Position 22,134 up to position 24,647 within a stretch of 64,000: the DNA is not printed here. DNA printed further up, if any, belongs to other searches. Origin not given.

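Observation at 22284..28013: Three-gene TerB / ATPase / DEAD-box helicase cassette matching the Shango anti-phage system architecture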

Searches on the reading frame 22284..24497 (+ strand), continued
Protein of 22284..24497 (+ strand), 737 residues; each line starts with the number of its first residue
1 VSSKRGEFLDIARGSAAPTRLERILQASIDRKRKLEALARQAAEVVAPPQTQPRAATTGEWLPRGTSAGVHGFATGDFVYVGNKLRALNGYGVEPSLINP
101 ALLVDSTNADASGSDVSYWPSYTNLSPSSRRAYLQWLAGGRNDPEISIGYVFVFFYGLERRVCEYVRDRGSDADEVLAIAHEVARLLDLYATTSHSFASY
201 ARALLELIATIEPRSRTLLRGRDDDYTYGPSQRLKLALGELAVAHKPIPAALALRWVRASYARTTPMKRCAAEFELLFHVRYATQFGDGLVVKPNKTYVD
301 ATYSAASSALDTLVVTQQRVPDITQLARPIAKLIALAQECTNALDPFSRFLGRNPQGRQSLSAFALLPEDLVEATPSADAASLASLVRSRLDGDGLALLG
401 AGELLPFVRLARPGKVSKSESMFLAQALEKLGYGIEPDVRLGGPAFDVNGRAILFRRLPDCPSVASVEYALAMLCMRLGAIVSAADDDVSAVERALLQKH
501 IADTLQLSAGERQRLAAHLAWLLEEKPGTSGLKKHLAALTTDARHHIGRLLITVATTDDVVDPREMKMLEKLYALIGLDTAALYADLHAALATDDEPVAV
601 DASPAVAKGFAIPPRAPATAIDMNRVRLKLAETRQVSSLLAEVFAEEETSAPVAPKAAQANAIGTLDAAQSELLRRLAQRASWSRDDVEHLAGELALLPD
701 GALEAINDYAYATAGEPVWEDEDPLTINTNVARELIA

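Call 57: find_homologous_proteins(query=window:22284-24494:+, max_evalue=1e-10)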
Query window:22284-24494:+ (737 aa): 763 proteins with E <= 1e-10 among 8000 candidates; the best 120 are listed.
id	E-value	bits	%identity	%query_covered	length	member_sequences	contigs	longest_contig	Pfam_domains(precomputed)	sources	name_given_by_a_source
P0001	0.0e+0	1607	100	100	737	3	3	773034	PF05099.19,PF13208.12,PF15615.12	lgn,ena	-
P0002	0.0e+0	1159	74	98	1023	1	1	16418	PF05099.19,PF13208.12,PF15615.12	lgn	-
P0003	0.0e+0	1150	74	98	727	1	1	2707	PF05099.19,PF13208.12,PF15615.12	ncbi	ncbi:MAG TPA: TerB N-terminal domain-containing protein [Thermoanaerobaculia bacterium]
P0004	0.0e+0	1146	73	98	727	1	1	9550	PF05099.19,PF13208.12,PF15615.12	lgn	-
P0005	0.0e+0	1145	73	98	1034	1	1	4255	PF05099.19,PF13208.12,PF15615.12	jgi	jgi:uncharacterized tellurite resistance protein B-like protein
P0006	0.0e+0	1141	75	98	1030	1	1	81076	PF05099.19,PF13208.12,PF15615.12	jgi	jgi:uncharacterized tellurite resistance protein B-like protein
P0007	0.0e+0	1121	71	98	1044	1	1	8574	PF05099.19,PF13208.12,PF15615.12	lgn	-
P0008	0.0e+0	1120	71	98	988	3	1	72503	PF05099.19,PF13208.12,PF15615.12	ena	-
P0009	0.0e+0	1117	72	98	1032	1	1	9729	PF05099.19,PF13208.12,PF15615.12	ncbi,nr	ncbi:MAG TPA: TerB N-terminal domain-containing protein [Thermoanaerobaculia bacterium]|nr:TerB N-te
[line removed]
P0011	0.0e+0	1077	70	97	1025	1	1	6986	PF05099.19,PF13208.12,PF15615.12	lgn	-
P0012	0.0e+0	1062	68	98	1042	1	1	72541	PF05099.19,PF13208.12,PF15615.12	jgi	-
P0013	0.0e+0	1052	69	97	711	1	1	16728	PF05099.19,PF13208.12,PF15615.12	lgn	-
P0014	0.0e+0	1047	65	99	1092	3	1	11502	PF05099.19,PF13208.12,PF15615.12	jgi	jgi:uncharacterized tellurite resistance protein B-like protein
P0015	0.0e+0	1021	65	98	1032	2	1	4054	PF05099.19,PF13208.12,PF15615.12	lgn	-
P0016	0.0e+0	1013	64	100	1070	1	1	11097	PF05099.19,PF13208.12,PF15615.12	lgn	-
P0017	0.0e+0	1012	66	98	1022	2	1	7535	PF05099.19,PF13208.12,PF15615.12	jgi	-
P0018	5.2e-298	1008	67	98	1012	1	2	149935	PF05099.19,PF13208.12,PF15615.12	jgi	jgi:uncharacterized tellurite resistance protein B-like protein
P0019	9.9e-296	1001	65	98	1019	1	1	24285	PF05099.19,PF13208.12,PF15615.12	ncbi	-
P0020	2.5e-294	996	64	98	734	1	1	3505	PF05099.19,PF13208.12,PF15615.12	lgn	-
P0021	6.5e-294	995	64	98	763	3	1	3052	PF05099.19,PF13208.12,PF15615.12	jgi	jgi:uncharacterized tellurite resistance protein B-like protein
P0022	8.6e-294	994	66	98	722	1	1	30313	PF05099.19,PF13208.12,PF15615.12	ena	-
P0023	1.3e-293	994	66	98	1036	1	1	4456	PF05099.19,PF13208.12,PF15615.12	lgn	-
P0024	3.7e-292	989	65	98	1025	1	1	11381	PF05099.19,PF13208.12,PF15615.12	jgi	-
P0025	8.5e-291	985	63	98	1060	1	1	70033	PF05099.19,PF13208.12,PF15615.12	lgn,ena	-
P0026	1.8e-290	983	63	98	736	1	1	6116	PF05099.19,PF13208.12,PF15615.12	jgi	jgi:uncharacterized tellurite resistance protein B-like protein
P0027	8.5e-287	971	63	98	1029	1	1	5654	PF05099.19,PF13208.12,PF15615.12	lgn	-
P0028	1.2e-284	964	63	98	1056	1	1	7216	PF05099.19,PF13208.12,PF15615.12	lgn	-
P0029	3.0e-284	963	63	98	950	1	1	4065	PF05099.19,PF13208.12,PF15615.12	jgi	jgi:uncharacterized tellurite resistance protein B-like protein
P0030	3.6e-284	963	63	98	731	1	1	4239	PF05099.19,PF13208.12,PF15615.12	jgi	jgi:uncharacterized tellurite resistance protein B-like protein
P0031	1.8e-282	957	63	98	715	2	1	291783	PF05099.19,PF13208.12,PF15615.12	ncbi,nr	ncbi:MAG TPA: TerB N-terminal domain-containing protein [Thermoanaerobaculia bacterium]|nr:TerB N-te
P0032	1.9e-282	957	65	92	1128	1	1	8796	PF05099.19,PF13208.12,PF15615.12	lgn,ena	-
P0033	1.1e-281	954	63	97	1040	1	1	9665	PF05099.19,PF13208.12,PF15615.12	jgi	jgi:uncharacterized tellurite resistance protein B-like protein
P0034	1.7e-279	947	62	97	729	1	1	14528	PF05099.19,PF13208.12,PF15615.12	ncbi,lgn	-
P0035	9.2e-279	945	61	98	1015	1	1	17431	PF05099.19,PF13208.12,PF15615.12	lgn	-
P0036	2.9e-278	943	64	97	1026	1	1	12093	PF05099.19,PF13208.12,PF15615.12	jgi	jgi:uncharacterized tellurite resistance protein B-like protein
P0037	2.2e-277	940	61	98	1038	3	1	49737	PF05099.19,PF13208.12,PF15615.12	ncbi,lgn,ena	-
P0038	2.8e-277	940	60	99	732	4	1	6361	PF05099.19,PF13208.12,PF15615.12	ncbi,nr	ncbi:MAG TPA: TerB N-terminal domain-containing protein [Thermoanaerobaculia bacterium]|nr:TerB N-te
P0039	4.4e-276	936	59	100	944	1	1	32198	PF05099.19,PF13208.12,PF15615.12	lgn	-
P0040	8.9e-276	935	62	98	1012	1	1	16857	PF05099.19,PF13208.12,PF15615.12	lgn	-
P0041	2.3e-275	934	63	97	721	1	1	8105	PF05099.19,PF13208.12,PF15615.12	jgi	jgi:tellurite resistance protein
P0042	4.0e-275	933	61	98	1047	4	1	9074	PF05099.19,PF13208.12,PF15615.12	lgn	-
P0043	6.8e-275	932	60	98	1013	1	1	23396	PF05099.19,PF13208.12,PF15615.12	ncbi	ncbi:MAG: TerB N-terminal domain-containing protein [Thermoanaerobaculia bacterium]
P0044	2.5e-274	930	60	99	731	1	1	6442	PF05099.19,PF13208.12,PF15615.12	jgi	jgi:uncharacterized tellurite resistance protein B-like protein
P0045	2.7e-274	930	61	99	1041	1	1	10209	PF05099.19,PF13208.12,PF15615.12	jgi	jgi:uncharacterized tellurite resistance protein B-like protein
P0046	6.5e-274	929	63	99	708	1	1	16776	PF05099.19,PF13208.12,PF15615.12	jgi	-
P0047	1.3e-273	928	62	97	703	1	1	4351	PF05099.19,PF13208.12,PF15615.12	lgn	-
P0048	2.8e-272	923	60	98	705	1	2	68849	PF05099.19,PF13208.12,PF15615.12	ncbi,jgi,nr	ncbi:MAG TPA: TerB N-terminal domain-containing protein [Thermoanaerobaculia bacterium]|jgi:uncharac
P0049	4.5e-272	923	61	97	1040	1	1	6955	PF05099.19,PF13208.12,PF15615.12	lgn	-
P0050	6.2e-272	922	62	97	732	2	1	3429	PF05099.19,PF13208.12,PF15615.12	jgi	jgi:uncharacterized tellurite resistance protein B-like protein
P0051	1.1e-271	921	60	97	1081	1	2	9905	PF05099.19,PF13208.12,PF15615.12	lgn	-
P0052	1.7e-271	921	61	97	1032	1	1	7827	PF05099.19,PF13208.12,PF15615.12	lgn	-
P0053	2.9e-271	920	60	98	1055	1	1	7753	PF05099.19,PF13208.12,PF15615.12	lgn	-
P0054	3.6e-271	920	62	98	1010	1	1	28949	PF05099.19,PF13208.12,PF15615.12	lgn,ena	-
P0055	1.8e-270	917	60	99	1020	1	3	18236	PF05099.19,PF13208.12,PF15615.12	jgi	jgi:tellurite resistance protein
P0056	2.0e-270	917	62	97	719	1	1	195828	PF05099.19,PF13208.12,PF15615.12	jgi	jgi:uncharacterized tellurite resistance protein B-like protein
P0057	5.6e-269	912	61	97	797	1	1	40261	PF05099.19,PF13208.12,PF15615.12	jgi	jgi:uncharacterized tellurite resistance protein B-like protein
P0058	1.9e-268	911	60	97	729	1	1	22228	PF05099.19,PF13208.12,PF15615.12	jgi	jgi:uncharacterized tellurite resistance protein B-like protein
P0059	1.8e-267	907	60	98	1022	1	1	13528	PF05099.19,PF13208.12,PF15615.12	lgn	-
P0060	5.7e-266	902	60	98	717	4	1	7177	PF05099.19,PF13208.12,PF15615.12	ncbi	ncbi:MAG: TerB N-terminal domain-containing protein [Thermoanaerobaculia bacterium]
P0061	7.2e-266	902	60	98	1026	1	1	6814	PF05099.19,PF13208.12,PF15615.12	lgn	-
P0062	2.9e-264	897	61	97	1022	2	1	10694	PF05099.19,PF13208.12,PF15615.12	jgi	-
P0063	6.1e-264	896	61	93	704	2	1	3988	PF05099.19,PF13208.12,PF15615.12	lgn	-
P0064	1.6e-262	891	59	98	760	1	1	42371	PF05099.19,PF13208.12,PF15615.12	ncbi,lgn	-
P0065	4.1e-262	890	61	97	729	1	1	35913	PF05099.19,PF13208.12,PF15615.12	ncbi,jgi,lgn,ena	ncbi:MAG TPA: TerB N-terminal domain-containing protein [Thermoanaerobaculia bacterium]|jgi:uncharac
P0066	3.1e-261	887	60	97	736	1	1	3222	PF05099.19,PF13208.12,PF15615.12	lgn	-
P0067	8.4e-261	885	58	98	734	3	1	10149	PF05099.19,PF13208.12,PF15615.12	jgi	-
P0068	1.6e-260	884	59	99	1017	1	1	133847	PF05099.19,PF13208.12,PF15615.12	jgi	jgi:tellurite resistance protein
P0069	1.1e-259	882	60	97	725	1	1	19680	PF05099.19,PF13208.12,PF15615.12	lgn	-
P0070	2.1e-256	871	59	97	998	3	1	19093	PF05099.19,PF13208.12,PF15615.12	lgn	-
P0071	2.4e-251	854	57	93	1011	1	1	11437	PF05099.19,PF13208.12,PF15615.12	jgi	jgi:uncharacterized tellurite resistance protein B-like protein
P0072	1.7e-243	828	57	95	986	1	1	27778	PF05099.19,PF13208.12,PF15615.12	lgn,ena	-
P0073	5.0e-242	823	56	97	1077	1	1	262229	PF05099.19,PF13208.12,PF15615.12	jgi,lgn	jgi:uncharacterized tellurite resistance protein B-like protein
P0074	3.9e-191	655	46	99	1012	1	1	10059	PF05099.19,PF13208.12,PF15615.12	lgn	-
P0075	9.0e-164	565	41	100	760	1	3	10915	PF05099.19,PF13208.12,PF15615.12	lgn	-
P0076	3.4e-161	556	44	93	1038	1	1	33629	PF05099.19,PF13208.12,PF15615.12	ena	-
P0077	9.0e-159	548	61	60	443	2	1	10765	PF05099.19,PF15615.12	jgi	-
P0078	2.9e-154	533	43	92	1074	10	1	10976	PF05099.19,PF13208.12,PF15615.12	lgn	-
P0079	9.2e-154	532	43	92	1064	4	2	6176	PF05099.19,PF13208.12,PF15615.12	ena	-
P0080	1.0e-151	525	42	93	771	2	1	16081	PF05099.19,PF13208.12,PF15615.12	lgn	-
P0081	2.2e-150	520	41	92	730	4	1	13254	PF05099.19,PF13208.12,PF15615.12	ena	-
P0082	1.9e-149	517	42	92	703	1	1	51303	PF05099.19,PF13208.12,PF15615.12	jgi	-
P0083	2.6e-148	514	42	92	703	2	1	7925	PF05099.19,PF13208.12,PF15615.12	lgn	-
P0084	1.8e-146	508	40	92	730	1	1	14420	PF05099.19,PF13208.12,PF15615.12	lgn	-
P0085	5.3e-146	506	41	92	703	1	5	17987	PF05099.19,PF13208.12,PF15615.12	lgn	-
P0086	6.3e-146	506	42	92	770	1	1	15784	PF05099.19,PF04391.18,PF13208.12,PF15615.12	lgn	-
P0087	1.1e-145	505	41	93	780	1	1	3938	PF05099.19,PF13208.12,PF15615.12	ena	-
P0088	1.4e-145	505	40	92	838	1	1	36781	PF05099.19,PF13208.12,PF15615.12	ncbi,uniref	ncbi:TerB N-terminal domain-containing protein [Leptolyngbya sp. AN02str]|uniref:tellurite resistanc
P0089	3.9e-145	503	38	92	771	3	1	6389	PF05099.19,PF13208.12,PF15615.12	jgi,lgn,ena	jgi:tellurite resistance protein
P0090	1.3e-144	501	38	92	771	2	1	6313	PF05099.19,PF13208.12,PF15615.12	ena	-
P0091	4.0e-144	500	43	90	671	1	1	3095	PF05099.19,PF13208.12,PF15615.12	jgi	jgi:uncharacterized tellurite resistance protein B-like protein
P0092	5.6e-144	499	40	92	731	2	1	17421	PF05099.19,PF13208.12,PF15615.12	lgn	-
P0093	7.4e-144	499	38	92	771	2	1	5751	PF05099.19,PF13208.12,PF15615.12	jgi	jgi:tellurite resistance protein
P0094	8.3e-144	499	41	92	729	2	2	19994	PF05099.19,PF13208.12,PF15615.12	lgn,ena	-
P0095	1.0e-142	495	41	94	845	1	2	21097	PF05099.19,PF13208.12,PF15615.12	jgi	jgi:uncharacterized tellurite resistance protein B-like protein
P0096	2.2e-142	494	39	94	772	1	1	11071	PF05099.19,PF13208.12,PF15615.12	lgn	-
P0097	4.8e-142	493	41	96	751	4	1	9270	PF05099.19,PF13208.12,PF15615.12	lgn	-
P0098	8.7e-142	492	40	93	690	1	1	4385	PF05099.19,PF13208.12,PF15615.12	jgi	-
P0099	9.2e-142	492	42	96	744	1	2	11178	PF05099.19,PF13208.12,PF15615.12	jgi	jgi:tellurite resistance protein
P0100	1.1e-141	492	41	90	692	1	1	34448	PF05099.19,PF13208.12,PF15615.12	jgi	jgi:uncharacterized tellurite resistance protein B-like protein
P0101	7.7e-141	489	40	92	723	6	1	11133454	PF05099.19,PF13208.12,PF15615.12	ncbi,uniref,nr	ncbi:TerB N-terminal domain-containing protein [Amycolatopsis sp. WQ 127309]|uniref:tellurite resist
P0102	9.3e-141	489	41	92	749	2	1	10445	PF05099.19,PF13208.12,PF15615.12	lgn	-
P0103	1.9e-140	488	41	92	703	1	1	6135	PF05099.19,PF13208.12,PF15615.12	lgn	-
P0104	2.5e-140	487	42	94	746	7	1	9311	PF05099.19,PF13208.12,PF15615.12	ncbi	-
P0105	2.6e-140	487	43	91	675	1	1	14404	PF05099.19,PF13208.12,PF15615.12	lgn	-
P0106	8.6e-140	485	42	92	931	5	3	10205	PF05099.19,PF10708.15,PF13208.12,PF15615.12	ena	-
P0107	1.1e-139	485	41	92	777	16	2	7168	PF05099.19,PF04391.18,PF13208.12,PF15615.12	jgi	-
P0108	2.6e-139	484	43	84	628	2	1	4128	PF05099.19,PF13208.12,PF15615.12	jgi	jgi:uncharacterized tellurite resistance protein B-like protein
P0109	2.8e-139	484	41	93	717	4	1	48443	PF05099.19,PF13208.12,PF15615.12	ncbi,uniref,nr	ncbi:TerB N-terminal domain-containing protein [Jatrophihabitans sp.]|uniref:tellurite resistance Te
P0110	1.3e-138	482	39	92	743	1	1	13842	PF05099.19,PF13208.12,PF15615.12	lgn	-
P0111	1.8e-138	481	41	95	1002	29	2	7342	PF05099.19,PF13208.12,PF15615.12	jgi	jgi:uncharacterized tellurite resistance protein B-like protein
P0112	2.5e-138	481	41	90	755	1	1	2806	PF05099.19,PF04391.18,PF13208.12,PF15615.12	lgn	-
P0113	3.0e-138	480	42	90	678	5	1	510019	PF05099.19,PF13208.12,PF15615.12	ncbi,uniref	ncbi:TerB N-terminal domain-containing protein [Blastococcus jejuensis]|uniref:TerB N-terminal domai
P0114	3.2e-138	480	41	94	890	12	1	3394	PF05099.19,PF13208.12,PF15615.12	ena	-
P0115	3.2e-138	480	38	95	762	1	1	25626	PF05099.19,PF13208.12,PF15615.12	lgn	-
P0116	3.7e-138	480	40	92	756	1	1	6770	PF05099.19,PF04391.18,PF13208.12,PF15615.12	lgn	-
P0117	4.3e-138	480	40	93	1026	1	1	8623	PF05099.19,PF13208.12,PF15615.12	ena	-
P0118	4.3e-138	480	41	95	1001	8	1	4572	PF05099.19,PF13208.12,PF15615.12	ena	-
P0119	7.1e-138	479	41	94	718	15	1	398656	PF05099.19,PF13208.12,PF15615.12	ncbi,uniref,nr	ncbi:TerB N-terminal domain-containing protein [Blastococcus sp. BMG 814]|uniref:TerB N-terminal dom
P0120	7.4e-138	479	42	94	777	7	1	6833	PF05099.19,PF13208.12,PF15615.12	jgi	-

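Call 63: find_encoding_contigs(protein=window:22284-24497:+, flank=10000, max_places=3)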
Protein window:22284-24497:+ (737 aa): 6 contigs read that carry it; 3 places shown.
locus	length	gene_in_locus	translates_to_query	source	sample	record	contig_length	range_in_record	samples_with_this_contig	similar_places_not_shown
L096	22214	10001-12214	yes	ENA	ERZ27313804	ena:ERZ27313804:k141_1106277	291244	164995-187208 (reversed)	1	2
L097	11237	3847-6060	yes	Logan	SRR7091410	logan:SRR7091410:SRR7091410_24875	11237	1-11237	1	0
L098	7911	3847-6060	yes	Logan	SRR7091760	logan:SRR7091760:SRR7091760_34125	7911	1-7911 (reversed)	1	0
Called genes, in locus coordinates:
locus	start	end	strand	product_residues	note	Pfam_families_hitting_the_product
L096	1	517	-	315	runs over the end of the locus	PF13439:Glyco_transf_4, PF13579:Glyco_trans_4_4 (weak), PF20706:GT4-conflict, PF00534:Glycos_transf_1, PF13524:Glyco_trans_1_2, PF13692:Glyco_trans_1_4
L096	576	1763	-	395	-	PF13439:Glyco_transf_4, PF20706:GT4-conflict (weak), PF00534:Glycos_transf_1, PF13692:Glyco_trans_1_4, PF13524:Glyco_trans_1_2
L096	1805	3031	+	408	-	-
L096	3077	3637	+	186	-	PF02620:YceD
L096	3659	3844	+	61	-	PF01783:Ribosomal_L32p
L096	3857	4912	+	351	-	PF02504:FA_synthesis, PF01515:PTA_PTB (weak)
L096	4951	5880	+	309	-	PF00698:Acyl_transf_1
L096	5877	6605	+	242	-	PF00106:adh_short, PF08659:KR, PF01370:Epimerase (weak), PF03435:Sacchrp_dh_NADP (weak), PF13561:adh_short_C2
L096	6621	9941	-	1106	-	PF13482:RNase_H_2, PF01443:Viral_helicase1 (faint), PF13086:AAA_11 (faint), PF13604:AAA_30, PF13087:AAA_12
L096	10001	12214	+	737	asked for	PF13208:TerB_N, PF05099:TerB, PF15615:TerB_C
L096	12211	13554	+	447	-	PF10923:BrxC_BrxD, PF13191:AAA_16 (faint)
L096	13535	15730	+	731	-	PF00270:DEAD, PF00271:Helicase_C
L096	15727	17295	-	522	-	PF13231:PMT_2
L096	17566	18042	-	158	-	-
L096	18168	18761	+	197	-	-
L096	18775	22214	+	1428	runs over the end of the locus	-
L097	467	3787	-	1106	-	PF13482:RNase_H_2, PF01443:Viral_helicase1 (faint), PF13086:AAA_11 (faint), PF13604:AAA_30, PF13087:AAA_12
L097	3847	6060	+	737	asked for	PF13208:TerB_N, PF05099:TerB, PF15615:TerB_C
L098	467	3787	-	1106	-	PF13482:RNase_H_2, PF01443:Viral_helicase1 (faint), PF13086:AAA_11 (faint), PF13604:AAA_30, PF13087:AAA_12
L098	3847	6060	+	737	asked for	PF13208:TerB_N, PF05099:TerB, PF15615:TerB_C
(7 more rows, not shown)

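Call 66: get_annotated_region(hit=H60, flank=7000)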
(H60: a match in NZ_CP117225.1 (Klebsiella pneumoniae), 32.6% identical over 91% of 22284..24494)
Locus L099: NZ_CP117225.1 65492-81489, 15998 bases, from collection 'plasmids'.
description: Klebsiella pneumoniae strain ATCC BAA2146 plasmid pATCCBAA2146_3, complete sequence
organism: Klebsiella pneumoniae (NCBI taxid 573)
taxonomy: Bacteria; Pseudomonadota; Gammaproteobacteria; Enterobacterales; Enterobacteriaceae; Klebsiella; Klebsiella pneumoniae
host: -; source: whole organism; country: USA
typing (MOB-suite, as given by PLSDB): non-mobilizable; replicon IncFIB,IncFII,rep_cluster_2183
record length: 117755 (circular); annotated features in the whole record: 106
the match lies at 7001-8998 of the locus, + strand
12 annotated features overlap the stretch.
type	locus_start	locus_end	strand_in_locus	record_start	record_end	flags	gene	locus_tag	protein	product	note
CDS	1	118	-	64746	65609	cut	-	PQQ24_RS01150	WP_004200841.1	toll/interleukin-1 receptor domain-containing protein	-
CDS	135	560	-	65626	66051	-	-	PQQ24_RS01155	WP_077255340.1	hypothetical protein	-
CDS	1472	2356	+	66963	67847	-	-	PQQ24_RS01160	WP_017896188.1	hypothetical protein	-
CDS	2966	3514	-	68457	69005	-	-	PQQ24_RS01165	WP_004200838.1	thioredoxin fold domain-containing protein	-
CDS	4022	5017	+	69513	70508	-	-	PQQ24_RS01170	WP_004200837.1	IS110 family transposase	-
CDS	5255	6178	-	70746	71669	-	-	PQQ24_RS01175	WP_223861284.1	phage exclusion protein Lit family protein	-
CDS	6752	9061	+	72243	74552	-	-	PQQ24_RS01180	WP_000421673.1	TerB N-terminal domain-containing protein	-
CDS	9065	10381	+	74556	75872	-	-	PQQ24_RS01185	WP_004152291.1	ATP-binding protein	-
CDS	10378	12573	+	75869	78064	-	-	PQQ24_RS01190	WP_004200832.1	DEAD/DEAH box helicase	-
CDS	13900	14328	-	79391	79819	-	-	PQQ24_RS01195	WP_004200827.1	hypothetical protein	-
CDS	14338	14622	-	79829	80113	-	-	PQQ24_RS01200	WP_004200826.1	hypothetical protein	-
CDS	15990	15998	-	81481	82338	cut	repA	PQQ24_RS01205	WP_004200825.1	incFII family plasmid replication initiator RepA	GO:0006276 - plasmid maintenance [Evidence IEA]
